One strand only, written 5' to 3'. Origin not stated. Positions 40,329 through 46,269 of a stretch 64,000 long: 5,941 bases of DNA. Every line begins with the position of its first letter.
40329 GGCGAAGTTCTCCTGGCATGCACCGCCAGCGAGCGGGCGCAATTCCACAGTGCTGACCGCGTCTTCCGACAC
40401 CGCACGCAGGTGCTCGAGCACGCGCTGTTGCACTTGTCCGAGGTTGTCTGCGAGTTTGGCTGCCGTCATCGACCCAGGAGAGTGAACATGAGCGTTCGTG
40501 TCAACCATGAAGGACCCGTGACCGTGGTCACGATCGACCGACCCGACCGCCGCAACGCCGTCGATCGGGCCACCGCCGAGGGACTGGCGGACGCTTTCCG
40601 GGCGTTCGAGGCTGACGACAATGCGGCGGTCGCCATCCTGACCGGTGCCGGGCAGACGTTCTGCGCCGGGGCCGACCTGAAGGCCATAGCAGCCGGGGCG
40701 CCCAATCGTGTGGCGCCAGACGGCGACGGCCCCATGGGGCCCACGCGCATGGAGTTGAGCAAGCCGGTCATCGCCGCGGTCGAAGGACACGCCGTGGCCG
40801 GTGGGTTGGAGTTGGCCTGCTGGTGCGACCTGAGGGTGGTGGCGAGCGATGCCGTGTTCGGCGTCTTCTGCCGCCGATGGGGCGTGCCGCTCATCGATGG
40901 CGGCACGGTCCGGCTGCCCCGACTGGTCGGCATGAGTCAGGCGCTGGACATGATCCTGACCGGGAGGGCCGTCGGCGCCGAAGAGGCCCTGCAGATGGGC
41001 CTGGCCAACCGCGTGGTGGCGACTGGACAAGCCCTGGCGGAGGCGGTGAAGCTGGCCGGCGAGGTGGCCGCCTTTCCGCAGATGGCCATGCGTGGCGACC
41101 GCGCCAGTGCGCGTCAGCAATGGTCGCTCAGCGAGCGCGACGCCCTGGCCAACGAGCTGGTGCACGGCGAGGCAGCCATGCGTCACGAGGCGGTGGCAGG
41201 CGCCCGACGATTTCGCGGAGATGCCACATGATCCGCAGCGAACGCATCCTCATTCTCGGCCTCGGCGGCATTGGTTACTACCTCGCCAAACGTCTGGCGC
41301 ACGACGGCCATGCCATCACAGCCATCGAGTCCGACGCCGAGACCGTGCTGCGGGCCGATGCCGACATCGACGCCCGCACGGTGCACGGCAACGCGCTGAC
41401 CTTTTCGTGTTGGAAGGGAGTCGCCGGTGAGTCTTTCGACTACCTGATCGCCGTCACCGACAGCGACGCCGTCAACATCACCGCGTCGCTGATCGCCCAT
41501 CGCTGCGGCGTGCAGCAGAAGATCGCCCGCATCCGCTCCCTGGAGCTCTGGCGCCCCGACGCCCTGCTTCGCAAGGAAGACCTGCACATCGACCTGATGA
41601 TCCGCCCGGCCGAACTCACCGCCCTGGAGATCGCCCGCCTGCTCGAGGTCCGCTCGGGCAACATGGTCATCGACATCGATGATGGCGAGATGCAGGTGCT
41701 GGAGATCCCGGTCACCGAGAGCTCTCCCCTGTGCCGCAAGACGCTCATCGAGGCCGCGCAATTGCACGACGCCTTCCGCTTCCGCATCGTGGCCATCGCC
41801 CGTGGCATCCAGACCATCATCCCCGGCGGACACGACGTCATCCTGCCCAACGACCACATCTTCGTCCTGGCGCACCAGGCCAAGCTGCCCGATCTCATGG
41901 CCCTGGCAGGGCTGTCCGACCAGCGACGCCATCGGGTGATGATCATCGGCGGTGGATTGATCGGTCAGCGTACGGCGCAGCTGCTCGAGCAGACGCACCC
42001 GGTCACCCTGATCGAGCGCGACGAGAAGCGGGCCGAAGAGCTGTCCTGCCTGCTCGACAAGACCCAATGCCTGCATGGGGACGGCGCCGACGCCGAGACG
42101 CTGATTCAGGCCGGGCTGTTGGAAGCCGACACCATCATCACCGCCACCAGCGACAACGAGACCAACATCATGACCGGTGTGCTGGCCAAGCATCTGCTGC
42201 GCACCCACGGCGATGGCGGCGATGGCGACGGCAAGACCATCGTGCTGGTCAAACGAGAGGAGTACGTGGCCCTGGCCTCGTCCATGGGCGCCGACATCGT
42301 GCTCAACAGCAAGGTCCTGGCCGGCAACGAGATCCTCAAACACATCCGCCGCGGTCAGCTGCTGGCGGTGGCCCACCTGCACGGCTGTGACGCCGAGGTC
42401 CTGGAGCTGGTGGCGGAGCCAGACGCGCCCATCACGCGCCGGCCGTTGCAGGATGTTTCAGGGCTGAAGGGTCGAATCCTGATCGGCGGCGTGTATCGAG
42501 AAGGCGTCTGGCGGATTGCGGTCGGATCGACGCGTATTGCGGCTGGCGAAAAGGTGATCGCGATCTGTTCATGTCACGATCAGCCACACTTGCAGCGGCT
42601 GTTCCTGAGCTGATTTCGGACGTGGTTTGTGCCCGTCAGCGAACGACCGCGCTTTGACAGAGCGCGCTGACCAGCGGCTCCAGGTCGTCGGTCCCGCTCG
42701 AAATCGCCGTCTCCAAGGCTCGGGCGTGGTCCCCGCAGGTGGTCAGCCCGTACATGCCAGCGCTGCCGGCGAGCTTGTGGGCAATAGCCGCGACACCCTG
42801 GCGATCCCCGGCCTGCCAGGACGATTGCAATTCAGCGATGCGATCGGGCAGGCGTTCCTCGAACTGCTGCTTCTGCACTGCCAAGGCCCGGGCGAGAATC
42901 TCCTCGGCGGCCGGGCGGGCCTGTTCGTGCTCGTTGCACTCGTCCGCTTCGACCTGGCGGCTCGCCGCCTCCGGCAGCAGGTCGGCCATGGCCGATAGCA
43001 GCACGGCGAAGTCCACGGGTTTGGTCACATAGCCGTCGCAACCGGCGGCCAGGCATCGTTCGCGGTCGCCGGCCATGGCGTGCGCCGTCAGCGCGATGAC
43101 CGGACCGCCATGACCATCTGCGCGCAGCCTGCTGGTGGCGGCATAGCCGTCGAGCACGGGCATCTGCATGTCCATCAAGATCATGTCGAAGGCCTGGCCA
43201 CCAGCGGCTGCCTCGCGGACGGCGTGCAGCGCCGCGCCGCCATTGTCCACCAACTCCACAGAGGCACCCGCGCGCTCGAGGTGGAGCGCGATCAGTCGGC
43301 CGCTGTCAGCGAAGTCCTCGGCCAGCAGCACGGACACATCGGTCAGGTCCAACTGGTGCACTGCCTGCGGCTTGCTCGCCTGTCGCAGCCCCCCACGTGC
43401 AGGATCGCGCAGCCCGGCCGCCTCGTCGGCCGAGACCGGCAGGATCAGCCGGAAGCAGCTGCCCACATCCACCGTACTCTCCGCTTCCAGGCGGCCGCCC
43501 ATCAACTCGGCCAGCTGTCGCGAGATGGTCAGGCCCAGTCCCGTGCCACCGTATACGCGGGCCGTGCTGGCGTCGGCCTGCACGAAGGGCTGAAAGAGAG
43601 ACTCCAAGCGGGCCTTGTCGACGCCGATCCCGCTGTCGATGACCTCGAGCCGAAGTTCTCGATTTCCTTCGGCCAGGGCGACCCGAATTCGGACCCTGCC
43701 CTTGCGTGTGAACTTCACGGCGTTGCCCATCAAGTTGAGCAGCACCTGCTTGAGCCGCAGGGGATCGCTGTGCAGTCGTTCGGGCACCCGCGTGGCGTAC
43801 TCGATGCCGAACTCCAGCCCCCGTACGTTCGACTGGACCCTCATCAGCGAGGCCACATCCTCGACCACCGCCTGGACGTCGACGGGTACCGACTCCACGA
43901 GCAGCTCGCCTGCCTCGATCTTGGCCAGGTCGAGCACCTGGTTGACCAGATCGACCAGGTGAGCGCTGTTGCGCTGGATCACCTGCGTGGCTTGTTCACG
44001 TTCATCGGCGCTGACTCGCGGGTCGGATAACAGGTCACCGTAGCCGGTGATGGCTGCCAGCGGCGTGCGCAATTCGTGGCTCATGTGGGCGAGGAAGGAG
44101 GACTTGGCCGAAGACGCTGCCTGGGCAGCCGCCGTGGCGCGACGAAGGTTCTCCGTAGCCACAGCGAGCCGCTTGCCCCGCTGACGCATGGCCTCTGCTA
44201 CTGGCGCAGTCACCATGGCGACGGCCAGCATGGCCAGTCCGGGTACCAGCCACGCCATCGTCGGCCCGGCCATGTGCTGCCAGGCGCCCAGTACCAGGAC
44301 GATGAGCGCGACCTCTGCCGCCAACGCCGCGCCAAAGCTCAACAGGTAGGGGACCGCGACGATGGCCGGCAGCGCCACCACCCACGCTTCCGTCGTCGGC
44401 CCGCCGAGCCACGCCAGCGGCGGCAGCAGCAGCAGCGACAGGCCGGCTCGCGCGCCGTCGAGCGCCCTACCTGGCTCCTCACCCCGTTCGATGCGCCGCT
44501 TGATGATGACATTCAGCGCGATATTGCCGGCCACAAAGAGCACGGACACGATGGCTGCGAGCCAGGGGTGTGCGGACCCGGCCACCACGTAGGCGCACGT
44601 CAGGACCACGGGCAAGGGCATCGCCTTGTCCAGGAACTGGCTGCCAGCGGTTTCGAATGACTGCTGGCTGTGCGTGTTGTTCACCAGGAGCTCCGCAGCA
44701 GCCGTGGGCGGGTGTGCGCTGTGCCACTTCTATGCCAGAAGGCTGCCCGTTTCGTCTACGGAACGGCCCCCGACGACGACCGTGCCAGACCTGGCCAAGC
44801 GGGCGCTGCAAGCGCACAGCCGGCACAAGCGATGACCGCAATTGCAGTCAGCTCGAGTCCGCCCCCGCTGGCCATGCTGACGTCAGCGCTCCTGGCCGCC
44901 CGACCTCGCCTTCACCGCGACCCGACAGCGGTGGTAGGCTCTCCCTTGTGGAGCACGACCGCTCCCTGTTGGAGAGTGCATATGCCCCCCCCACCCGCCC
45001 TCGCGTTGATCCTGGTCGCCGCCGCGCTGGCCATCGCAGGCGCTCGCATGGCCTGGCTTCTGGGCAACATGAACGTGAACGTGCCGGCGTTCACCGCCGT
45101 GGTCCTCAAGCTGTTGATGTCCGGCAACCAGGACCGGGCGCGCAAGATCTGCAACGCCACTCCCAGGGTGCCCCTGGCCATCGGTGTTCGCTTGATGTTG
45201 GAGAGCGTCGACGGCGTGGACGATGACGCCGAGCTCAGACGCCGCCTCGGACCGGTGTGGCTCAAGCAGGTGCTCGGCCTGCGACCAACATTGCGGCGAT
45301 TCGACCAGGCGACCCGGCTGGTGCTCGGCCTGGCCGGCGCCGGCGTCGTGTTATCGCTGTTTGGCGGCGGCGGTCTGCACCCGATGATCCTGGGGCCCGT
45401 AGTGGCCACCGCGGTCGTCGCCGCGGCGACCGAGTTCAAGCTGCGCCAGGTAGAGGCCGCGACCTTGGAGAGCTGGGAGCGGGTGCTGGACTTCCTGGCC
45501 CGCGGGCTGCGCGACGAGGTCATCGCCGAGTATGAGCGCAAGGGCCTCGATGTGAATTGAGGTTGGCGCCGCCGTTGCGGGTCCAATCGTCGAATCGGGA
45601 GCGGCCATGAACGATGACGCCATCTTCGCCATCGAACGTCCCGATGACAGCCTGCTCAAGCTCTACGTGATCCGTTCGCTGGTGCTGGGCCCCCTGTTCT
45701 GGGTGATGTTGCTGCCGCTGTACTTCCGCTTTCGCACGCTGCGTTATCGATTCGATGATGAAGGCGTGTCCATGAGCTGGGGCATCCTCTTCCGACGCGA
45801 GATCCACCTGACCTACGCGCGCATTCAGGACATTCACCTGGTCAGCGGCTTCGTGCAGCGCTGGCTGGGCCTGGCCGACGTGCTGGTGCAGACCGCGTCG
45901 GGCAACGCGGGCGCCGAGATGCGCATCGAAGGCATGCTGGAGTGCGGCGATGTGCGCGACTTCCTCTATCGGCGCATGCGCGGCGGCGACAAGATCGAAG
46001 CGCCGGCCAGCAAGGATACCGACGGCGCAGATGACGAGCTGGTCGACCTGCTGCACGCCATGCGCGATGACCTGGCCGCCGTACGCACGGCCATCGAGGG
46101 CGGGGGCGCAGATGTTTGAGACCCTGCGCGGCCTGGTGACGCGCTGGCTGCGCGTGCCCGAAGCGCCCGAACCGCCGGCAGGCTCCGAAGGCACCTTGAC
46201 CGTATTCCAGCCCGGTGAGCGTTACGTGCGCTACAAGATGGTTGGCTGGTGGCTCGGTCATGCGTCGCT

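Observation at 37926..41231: Phosphotransferase - small protein - acyl-CoA dehydrogenase operon with divergent enoyl-CoA hydratase: a split bacterial ACAD10/11-like module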

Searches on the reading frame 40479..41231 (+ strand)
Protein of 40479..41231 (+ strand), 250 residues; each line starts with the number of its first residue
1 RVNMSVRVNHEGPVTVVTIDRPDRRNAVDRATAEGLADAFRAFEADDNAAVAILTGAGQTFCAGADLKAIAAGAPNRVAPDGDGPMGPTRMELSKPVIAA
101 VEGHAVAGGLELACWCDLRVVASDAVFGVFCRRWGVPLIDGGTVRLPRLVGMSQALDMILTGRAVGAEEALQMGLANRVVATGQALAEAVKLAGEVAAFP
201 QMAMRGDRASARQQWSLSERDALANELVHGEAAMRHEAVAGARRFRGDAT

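Call 4: search_protein_families(library=pfam, proteins=[window:40479-41231:+], max_evalue=0.01)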
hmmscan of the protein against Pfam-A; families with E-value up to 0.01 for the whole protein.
window:40479-41231:+ (250 aa): 2 families
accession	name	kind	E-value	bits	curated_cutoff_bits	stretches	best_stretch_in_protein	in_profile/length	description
PF00378.25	ECH_1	-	1.3e-44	152.9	27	1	12-227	4-221/251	Enoyl-CoA hydratase/isomerase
PF16113.10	ECH_2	-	1.2e-18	68.2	27.2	1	15-187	2-181/335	Enoyl-CoA hydratase/isomerase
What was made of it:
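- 40488..41231 (+): EchA5-like crotonase-fold protein (247 aa), divergent from the kinase. Predicted to process the enoyl-CoA product, as a hydratase or an isomerase. Pfam ECH_1 E 1.3e-44 (call 4).
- Checked: The crotonase is 40488-41231 (+), 247 aa, ECH_1 E 1.3e-44 (call 4).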

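Call 7: search_protein_families(library=ncbifam, proteins=[window:40488-41231:+], max_evalue=0.01)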
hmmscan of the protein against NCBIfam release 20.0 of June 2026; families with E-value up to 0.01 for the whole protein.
window:40488-41231:+ (247 aa): 71 families (the best 25 are shown)
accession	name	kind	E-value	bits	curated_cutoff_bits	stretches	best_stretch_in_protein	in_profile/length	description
NF006108.0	PRK08259.1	equivalog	6.8e-119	396.1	273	1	1-243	3-245/256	crotonase/enoyl-CoA hydratase family protein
NF051848.1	EnCoAHydtEchA19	equivalog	1.1e-61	208.6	400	1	3-235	2-240/258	enoyl-CoA hydratase EchA19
NF006100.0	PRK08252.1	subfamily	2.2e-55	188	282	1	3-219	5-219/254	crotonase/enoyl-CoA hydratase family protein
NF005864.0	PRK07799.1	equivalog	4.8e-53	180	316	1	4-242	11-255/266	crotonase/enoyl-CoA hydratase family protein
NF004840.0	PRK06190.1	equivalog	2.3e-49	168.3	253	1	3-234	6-239/260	enoyl-CoA hydratase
NF006007.0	PRK08138.1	subfamily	8.4e-43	146.6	355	1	7-202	14-209/261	enoyl-CoA hydratase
NF005126.0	PRK06563.1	subfamily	2.1e-42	145.3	261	1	2-222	8-231/263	crotonase/enoyl-CoA hydratase family protein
NF006699.0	PRK09245.1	subfamily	1.9e-41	142.1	354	1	3-203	5-215/266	crotonase/enoyl-CoA hydratase family protein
NF004475.0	PRK05809.1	subfamily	1.4e-39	136.2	394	1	3-202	6-208/260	short-chain-enoyl-CoA hydratase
NF042430.2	EnCoAhydt_DpgD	equivalog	1.6e-39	135.9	400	1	7-242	3-247/258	enoyl-CoA-hydratase DpgD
NF004517.0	PRK05862.1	equivalog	5e-39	134.3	396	1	3-207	6-210/257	enoyl-CoA hydratase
NF006013.0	PRK08150.1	subfamily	8.1e-39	133.5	232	1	3-196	8-201/259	crotonase/enoyl-CoA hydratase family protein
NF004525.0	PRK05870.1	equivalog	9.7e-39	133.8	285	1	3-230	5-233/249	enoyl-CoA hydratase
NF046063.1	oxepin_alt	equivalog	8.4e-38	130.3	300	1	4-236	3-241/254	oxepin-CoA hydrolase, alternative type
NF002936.2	PRK03580.1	equivalog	1.4e-37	129.5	500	1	2-209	4-212/261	crotonobetainyl-CoA hydratase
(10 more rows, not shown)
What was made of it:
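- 40488..41231 (+): NCBIfam NF006108 396 bits, above the 273-bit cut-off (call 7).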

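Call 44: search_solved_structures(query=window:40488-41231:+, max_evalue=1e-20, show_alignments=2)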
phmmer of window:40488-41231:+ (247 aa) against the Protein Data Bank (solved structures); distinct sequences matched with E-value up to 1e-20: 94 (the best 60 are shown).
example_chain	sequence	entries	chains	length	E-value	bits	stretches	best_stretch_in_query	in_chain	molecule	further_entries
4qfe_A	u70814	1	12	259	2.6e-88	298.7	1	3-245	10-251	Enoyl-CoA hydratase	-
3r9q_A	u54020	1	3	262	6.5e-87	294.1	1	2-243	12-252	enoyl-coA hydratase/isomerase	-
3qka_A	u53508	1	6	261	1.4e-86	293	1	3-245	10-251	Enoyl-CoA hydratase, EchA5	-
4z0m_A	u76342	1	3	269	3.7e-86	291.6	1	3-245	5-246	Enoyl-CoA hydratase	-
3trr_A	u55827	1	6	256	2e-38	135.4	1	6-224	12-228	Probable enoyl-CoA hydratase/isomerase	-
4f47_A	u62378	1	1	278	3e-37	131.6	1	5-223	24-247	Enoyl-CoA hydratase EchA19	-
6ldz_A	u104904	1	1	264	6.8e-37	130.4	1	5-204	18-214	Probable enoyl-CoA hydratase EchA1 (Enoyl hydrase) (Unsaturated acyl-CoA hydratase) (Croto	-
5kjp_A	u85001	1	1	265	6.8e-37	130.4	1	5-204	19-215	Enoyl-CoA hydratase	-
3qxi_A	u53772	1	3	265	1.7e-36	129.2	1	5-221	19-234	Enoyl-CoA hydratase EchA1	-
6wyi_A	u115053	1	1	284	1.8e-36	129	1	5-240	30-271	EchA19, enoyl-CoA hydratase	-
5jbw_A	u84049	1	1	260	2.3e-33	118.9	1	4-242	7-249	3-hydroxybutyryl-CoA dehydratase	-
5jbx_A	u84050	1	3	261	2.4e-33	118.8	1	4-242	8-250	3-hydroxybutyryl-CoA dehydratase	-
2pbp_A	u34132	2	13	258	3.4e-33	118.3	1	2-205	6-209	Enoyl-CoA hydratase subunit I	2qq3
9ula_A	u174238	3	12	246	7.3e-32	114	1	11-205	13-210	Enoyl-CoA hydratase/isomerase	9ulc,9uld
28bq_A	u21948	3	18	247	7.4e-32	114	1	11-205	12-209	Enoyl-CoA hydratase/isomerase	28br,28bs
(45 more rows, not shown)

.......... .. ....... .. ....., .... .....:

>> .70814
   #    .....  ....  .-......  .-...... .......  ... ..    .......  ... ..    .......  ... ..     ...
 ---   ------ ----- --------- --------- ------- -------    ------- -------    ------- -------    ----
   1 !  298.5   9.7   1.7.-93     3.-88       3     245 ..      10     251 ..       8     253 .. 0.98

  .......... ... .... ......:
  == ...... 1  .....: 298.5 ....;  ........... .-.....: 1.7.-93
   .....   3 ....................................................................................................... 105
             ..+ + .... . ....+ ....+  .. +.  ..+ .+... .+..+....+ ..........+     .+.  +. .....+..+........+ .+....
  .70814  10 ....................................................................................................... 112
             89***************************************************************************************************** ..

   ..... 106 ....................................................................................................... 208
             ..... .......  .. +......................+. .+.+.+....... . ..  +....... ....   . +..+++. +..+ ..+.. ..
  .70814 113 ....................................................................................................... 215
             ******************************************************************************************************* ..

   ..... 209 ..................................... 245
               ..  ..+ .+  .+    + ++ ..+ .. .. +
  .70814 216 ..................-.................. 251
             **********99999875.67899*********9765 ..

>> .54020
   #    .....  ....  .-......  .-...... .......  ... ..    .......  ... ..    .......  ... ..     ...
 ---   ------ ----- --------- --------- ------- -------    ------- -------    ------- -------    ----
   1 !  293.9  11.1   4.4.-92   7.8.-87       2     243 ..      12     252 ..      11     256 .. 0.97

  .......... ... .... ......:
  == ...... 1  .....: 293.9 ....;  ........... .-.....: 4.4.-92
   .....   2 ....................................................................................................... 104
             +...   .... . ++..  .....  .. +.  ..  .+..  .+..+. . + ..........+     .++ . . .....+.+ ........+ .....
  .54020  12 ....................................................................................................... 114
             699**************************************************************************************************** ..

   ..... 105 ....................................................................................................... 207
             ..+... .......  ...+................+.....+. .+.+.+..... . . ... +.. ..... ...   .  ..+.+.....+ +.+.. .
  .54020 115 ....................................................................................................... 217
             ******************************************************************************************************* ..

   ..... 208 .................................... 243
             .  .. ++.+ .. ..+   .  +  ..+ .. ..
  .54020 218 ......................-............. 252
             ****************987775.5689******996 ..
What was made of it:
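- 40488..41231 (+): Best PDB hits are the mycobacterial EchA5 group, E ~1e-88 (call 44).
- Closest known: Mycobacterial EchA5-type crotonases. Same: The alignment is strong over the full length (E ~1e-88), including the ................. segment (call 44).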

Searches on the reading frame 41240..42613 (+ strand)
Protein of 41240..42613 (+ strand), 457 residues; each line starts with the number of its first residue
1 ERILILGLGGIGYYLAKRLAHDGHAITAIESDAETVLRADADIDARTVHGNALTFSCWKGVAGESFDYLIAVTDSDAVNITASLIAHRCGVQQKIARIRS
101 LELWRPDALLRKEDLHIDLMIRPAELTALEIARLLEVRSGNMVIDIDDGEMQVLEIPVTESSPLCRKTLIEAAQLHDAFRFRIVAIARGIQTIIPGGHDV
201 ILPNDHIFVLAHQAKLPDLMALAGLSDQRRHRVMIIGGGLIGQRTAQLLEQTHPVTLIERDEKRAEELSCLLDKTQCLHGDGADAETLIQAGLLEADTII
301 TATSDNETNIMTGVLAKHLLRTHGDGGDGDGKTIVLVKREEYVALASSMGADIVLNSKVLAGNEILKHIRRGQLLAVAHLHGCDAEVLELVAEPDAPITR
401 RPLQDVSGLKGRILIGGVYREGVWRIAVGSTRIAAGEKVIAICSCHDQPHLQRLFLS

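Call 14: search_protein_families(library=pfam, proteins=[window:41240-42613:+], max_evalue=0.001)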
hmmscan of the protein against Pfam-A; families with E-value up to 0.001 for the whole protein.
window:41240-42613:+ (457 aa): 14 families
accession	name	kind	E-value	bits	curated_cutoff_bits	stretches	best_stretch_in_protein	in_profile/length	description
PF02254.24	TrkA_N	-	3.3e-41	140.7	23.8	2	233-356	1-115/116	TrkA-N domain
PF02080.26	TrkA_C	-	3.1e-18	65.9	27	1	153-222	1-69/71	TrkA-C domain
PF03435.24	Sacchrp_dh_NADP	-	9.3e-10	39.4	25.1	1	233-306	1-79/129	Saccharopine dehydrogenase NADP binding domain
PF13241.12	NAD_binding_7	-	4.6e-08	34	22.1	1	229-310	6-76/104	Putative NAD(P)-binding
PF02558.23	ApbA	-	6.6e-08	32.8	22.2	1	3-73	1-74/150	Ketopantoate reductase PanE/ApbA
PF01488.26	Shikimate_DH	-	1.9e-06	28.4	24.3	1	226-311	8-91/138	Shikimate / quinate 5-dehydrogenase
PF03807.23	F420_oxidored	-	7.4e-06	26.9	21.6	0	2-47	1-48/94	NADP oxidoreductase coenzyme F420-dependent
PF07992.20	Pyr_redox_2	-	8.4e-06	25.8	26.1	1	2-263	2-176/291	Pyridine nucleotide-disulphide oxidoreductase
PF01266.30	DAO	-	5.9e-05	23.2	27.9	0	232-262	1-32/353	FAD dependent oxidoreductase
PF02737.24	3HCDH_N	-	7.9e-05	23.1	22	0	233-269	2-39/180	3-hydroxyacyl-CoA dehydrogenase, NAD binding domain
PF03721.20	UDPG_MGDP_dh_N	-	9.8e-05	22.4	27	0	2-37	2-37/187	UDP-glucose/GDP-mannose dehydrogenase family, NAD binding domain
PF00070.33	Pyr_redox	-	0.00019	22.3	22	0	232-263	1-33/82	Pyridine nucleotide-disulphide oxidoreductase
PF01262.27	AlaDh_PNT_C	-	0.00025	21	23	0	220-302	18-99/214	Alanine dehydrogenase/PNT, C-terminal domain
PF01370.27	Epimerase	-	0.00073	19.4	20.9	0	3-70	1-69/240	NAD dependent epimerase/dehydratase family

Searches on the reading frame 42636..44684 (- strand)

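Call 14: search_protein_families(library=pfam, proteins=[window:42636-44684:-], max_evalue=0.001)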
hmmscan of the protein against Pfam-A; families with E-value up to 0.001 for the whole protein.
window:42636-44684:- (682 aa): 4 families
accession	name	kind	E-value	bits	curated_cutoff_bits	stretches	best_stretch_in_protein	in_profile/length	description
PF02518.31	HATPase_c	-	3e-28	98.9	26.4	1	307-417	2-109/111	Histidine kinase-, DNA gyrase B-, and HSP90-like ATPase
PF00072.30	Response_reg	-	1.1e-22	80.7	30.2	1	452-565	1-109/111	Response regulator receiver domain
PF00512.31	HisKA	-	2.1e-19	69.8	26.9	1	193-259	1-66/66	His Kinase A (phospho-acceptor) domain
PF01627.28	Hpt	-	1.1e-10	42.1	24.6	1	606-665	4-63/84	Hpt domain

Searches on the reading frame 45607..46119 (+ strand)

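Call 14: search_protein_families(library=pfam, proteins=[window:45607-46119:+], max_evalue=0.001)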
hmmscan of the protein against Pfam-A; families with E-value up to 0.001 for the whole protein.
window:45607-46119:+ (170 aa): 1 family
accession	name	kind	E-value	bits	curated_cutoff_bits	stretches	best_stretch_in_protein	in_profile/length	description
PF03703.20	bPH_2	-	6.2e-16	58.8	22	1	43-106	2-62/78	Bacterial PH domain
